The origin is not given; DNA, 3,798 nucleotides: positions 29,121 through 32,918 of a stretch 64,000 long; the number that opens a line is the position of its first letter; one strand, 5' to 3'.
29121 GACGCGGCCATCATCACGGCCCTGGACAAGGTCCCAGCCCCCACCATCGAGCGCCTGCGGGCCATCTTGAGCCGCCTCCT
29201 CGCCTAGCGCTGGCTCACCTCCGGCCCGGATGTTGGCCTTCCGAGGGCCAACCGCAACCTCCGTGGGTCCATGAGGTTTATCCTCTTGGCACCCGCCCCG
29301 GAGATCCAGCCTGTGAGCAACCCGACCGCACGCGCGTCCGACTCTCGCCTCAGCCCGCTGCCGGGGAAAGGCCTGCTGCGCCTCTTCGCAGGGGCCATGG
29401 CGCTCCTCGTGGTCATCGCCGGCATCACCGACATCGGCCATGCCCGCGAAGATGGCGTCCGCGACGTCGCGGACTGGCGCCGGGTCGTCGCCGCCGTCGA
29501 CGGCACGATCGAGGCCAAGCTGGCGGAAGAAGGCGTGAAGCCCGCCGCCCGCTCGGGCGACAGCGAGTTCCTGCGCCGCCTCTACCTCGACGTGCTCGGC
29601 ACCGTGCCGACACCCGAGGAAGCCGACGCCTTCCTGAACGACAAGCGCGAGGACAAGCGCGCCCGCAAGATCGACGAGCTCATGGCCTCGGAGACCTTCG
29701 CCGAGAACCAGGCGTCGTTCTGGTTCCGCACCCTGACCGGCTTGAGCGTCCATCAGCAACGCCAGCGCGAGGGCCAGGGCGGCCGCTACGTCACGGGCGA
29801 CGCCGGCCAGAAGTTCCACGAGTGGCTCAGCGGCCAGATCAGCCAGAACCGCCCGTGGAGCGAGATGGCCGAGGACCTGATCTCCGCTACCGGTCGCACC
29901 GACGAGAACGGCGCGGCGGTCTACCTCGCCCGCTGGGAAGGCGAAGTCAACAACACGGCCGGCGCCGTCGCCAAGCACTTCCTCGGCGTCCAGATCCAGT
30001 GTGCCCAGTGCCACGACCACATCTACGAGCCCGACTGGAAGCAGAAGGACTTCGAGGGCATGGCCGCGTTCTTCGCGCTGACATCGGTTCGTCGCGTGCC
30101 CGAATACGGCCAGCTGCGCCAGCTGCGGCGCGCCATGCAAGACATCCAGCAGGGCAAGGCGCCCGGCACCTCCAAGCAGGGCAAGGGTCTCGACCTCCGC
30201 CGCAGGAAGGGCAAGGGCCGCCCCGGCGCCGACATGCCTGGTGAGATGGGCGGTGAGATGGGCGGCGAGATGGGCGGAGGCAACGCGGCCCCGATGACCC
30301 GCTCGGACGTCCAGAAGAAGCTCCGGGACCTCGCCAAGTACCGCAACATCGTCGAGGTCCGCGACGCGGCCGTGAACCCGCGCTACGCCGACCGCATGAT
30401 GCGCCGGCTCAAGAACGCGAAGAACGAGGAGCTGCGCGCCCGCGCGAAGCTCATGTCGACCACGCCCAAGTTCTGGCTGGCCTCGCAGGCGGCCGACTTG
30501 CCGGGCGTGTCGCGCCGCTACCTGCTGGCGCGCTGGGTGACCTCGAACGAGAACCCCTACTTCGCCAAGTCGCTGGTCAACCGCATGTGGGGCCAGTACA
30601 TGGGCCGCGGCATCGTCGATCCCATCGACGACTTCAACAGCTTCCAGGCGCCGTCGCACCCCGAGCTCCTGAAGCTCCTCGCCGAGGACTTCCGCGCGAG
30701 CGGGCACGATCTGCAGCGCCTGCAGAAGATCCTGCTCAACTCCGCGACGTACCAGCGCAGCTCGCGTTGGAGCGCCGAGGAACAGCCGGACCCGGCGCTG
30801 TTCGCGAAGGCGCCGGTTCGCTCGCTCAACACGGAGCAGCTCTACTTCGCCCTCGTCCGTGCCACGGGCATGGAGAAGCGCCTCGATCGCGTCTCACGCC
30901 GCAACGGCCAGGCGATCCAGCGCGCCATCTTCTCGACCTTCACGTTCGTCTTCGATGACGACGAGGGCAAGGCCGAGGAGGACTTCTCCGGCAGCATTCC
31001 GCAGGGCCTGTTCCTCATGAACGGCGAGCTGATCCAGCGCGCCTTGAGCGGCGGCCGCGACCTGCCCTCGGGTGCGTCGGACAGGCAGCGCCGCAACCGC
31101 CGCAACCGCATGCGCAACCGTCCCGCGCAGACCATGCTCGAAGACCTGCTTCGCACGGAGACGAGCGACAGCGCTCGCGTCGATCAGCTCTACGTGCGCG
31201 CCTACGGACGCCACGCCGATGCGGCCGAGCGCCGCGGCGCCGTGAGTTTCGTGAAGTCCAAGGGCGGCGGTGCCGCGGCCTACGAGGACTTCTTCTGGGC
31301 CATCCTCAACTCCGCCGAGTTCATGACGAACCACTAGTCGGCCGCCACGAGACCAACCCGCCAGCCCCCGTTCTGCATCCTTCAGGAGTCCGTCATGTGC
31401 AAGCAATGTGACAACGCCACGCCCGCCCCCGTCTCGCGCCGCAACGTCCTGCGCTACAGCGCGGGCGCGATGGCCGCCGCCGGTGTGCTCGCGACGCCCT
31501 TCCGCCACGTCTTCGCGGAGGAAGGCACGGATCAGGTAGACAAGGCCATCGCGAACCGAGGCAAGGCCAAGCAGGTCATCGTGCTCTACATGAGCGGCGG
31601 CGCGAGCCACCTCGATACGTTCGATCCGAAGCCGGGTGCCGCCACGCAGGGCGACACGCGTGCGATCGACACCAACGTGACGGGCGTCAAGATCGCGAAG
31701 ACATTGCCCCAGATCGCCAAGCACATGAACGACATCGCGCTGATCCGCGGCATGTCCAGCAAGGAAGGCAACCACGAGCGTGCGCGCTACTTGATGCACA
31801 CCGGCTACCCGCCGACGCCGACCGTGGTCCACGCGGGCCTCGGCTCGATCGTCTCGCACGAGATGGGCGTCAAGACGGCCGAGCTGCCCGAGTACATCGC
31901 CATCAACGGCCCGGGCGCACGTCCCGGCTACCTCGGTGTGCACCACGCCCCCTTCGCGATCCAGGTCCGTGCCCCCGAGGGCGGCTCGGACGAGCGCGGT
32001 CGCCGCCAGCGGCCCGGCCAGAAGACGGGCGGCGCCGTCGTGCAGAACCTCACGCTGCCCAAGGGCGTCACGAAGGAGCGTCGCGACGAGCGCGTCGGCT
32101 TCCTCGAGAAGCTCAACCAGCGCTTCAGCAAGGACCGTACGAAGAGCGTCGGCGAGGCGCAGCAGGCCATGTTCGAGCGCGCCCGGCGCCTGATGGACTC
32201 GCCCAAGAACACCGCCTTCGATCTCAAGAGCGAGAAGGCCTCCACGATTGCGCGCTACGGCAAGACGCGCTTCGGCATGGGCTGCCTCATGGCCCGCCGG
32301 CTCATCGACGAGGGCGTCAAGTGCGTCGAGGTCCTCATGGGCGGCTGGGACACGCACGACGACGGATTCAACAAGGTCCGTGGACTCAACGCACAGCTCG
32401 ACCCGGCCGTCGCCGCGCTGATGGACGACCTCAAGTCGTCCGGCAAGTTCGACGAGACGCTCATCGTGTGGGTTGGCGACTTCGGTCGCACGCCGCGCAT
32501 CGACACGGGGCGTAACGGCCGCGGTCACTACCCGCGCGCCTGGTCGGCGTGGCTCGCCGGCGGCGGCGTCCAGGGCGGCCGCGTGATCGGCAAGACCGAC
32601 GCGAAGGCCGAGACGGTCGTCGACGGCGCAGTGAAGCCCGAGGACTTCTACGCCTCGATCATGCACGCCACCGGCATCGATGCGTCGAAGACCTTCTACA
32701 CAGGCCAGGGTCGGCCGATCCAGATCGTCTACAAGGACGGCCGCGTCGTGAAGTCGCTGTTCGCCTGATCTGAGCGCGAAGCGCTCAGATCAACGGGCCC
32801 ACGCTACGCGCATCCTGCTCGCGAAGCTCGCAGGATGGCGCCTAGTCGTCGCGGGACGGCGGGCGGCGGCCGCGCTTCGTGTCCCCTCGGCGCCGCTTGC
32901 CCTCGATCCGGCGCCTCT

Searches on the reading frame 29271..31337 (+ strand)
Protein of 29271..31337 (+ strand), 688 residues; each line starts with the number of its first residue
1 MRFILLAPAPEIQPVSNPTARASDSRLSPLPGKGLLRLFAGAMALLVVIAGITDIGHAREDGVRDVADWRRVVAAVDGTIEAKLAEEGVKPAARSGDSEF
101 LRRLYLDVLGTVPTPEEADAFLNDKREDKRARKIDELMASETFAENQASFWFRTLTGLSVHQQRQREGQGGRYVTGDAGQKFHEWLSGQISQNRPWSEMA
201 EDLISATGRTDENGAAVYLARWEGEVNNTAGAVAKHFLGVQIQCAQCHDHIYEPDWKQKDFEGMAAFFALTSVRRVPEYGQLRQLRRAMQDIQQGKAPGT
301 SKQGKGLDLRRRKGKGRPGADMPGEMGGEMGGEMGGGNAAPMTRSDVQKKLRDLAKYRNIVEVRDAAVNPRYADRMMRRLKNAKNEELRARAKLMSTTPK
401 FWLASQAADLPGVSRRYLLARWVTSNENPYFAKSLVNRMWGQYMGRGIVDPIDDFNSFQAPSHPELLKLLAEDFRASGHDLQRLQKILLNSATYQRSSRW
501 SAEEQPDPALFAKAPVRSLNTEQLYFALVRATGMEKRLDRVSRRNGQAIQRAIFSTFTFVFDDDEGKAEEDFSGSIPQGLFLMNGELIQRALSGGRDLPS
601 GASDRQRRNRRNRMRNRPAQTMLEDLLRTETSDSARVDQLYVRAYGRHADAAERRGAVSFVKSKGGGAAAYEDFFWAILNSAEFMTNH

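Call 47: search_protein_families(library=pfam, proteins=[window:29271-31337:+], max_evalue=0.00001)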
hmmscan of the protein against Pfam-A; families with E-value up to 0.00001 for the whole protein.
window:29271-31337:+ (688 aa): 2 families
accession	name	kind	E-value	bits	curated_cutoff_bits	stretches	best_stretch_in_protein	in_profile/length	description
PF07583.16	PSCyt2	-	1.3e-41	143.3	29.8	1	76-270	2-206/209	Protein of unknown function (DUF1549)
PF07587.16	PSD1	-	4.4e-39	134.8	28.5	1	415-660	1-243/244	Protein of unknown function (DUF1553)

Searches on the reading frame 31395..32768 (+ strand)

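Call 47: search_protein_families(library=pfam, proteins=[window:31395-32768:+], max_evalue=0.00001)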
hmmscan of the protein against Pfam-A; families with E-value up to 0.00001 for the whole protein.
window:31395-32768:+ (457 aa): 1 family
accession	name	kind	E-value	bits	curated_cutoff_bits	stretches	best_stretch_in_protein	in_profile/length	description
PF07394.17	DUF1501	-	4.4e-108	362.4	27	1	58-456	1-390/390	Protein of unknown function (DUF1501)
